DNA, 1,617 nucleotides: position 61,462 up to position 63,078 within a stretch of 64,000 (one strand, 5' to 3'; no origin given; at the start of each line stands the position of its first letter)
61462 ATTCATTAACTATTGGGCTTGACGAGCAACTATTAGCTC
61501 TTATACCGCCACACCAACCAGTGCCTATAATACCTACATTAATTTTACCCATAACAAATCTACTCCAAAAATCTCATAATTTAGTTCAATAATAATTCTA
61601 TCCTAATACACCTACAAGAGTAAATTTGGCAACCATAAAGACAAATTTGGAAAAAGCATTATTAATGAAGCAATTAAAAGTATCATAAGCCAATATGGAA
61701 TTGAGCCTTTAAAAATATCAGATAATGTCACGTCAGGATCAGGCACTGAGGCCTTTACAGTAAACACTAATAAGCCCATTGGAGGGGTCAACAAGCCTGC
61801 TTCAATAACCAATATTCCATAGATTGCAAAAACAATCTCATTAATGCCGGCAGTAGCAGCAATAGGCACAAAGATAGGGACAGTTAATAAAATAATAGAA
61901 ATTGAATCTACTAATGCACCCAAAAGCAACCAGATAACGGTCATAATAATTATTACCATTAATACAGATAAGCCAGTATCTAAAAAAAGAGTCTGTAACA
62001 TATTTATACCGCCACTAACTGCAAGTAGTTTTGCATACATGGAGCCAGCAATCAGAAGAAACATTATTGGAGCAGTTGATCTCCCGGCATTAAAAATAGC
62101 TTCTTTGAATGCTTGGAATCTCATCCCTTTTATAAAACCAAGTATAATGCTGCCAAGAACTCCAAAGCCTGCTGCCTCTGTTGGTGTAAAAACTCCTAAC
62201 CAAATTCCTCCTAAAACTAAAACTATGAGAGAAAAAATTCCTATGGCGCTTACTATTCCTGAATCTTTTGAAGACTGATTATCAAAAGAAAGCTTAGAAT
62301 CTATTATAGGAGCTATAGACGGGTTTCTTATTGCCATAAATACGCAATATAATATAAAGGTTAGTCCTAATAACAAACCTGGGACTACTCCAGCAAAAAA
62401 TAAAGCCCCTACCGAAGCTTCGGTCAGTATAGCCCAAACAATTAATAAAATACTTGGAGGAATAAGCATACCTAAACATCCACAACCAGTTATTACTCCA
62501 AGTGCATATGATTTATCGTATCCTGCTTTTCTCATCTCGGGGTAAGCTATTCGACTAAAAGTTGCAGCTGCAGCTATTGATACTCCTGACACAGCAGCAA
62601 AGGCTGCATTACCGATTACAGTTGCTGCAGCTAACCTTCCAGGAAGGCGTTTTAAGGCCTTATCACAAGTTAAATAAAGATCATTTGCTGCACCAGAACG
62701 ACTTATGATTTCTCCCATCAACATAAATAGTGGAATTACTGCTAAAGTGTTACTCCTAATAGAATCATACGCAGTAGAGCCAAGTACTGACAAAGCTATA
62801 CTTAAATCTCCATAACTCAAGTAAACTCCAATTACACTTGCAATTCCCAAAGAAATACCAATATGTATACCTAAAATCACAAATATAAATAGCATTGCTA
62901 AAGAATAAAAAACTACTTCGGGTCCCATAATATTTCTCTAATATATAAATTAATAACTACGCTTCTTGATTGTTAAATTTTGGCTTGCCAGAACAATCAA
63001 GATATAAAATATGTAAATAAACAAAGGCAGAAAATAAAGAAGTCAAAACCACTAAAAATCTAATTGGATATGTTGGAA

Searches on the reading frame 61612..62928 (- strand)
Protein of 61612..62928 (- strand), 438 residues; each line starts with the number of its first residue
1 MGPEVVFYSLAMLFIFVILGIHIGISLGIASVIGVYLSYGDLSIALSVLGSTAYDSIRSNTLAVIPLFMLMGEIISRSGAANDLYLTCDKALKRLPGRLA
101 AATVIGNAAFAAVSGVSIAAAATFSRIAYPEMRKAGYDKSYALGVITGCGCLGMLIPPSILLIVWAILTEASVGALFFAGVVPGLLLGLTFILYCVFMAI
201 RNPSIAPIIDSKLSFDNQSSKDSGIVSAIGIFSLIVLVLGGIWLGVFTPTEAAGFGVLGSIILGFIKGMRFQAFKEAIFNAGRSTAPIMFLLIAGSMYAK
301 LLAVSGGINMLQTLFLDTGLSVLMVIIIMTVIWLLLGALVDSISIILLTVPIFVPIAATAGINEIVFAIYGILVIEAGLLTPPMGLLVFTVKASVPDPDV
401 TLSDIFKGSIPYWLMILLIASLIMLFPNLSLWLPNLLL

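Call 59: search_protein_families(library=pfam, proteins=[window:61612-62928:-], max_evalue=0.00001)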
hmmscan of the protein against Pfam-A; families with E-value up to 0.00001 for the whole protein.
window:61612-62928:- (438 aa): 1 family
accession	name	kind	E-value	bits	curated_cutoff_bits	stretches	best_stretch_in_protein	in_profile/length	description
PF06808.19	DctM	-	1.3e-77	261.9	23.8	1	10-429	1-413/413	Tripartite ATP-independent periplasmic transporter, DctM component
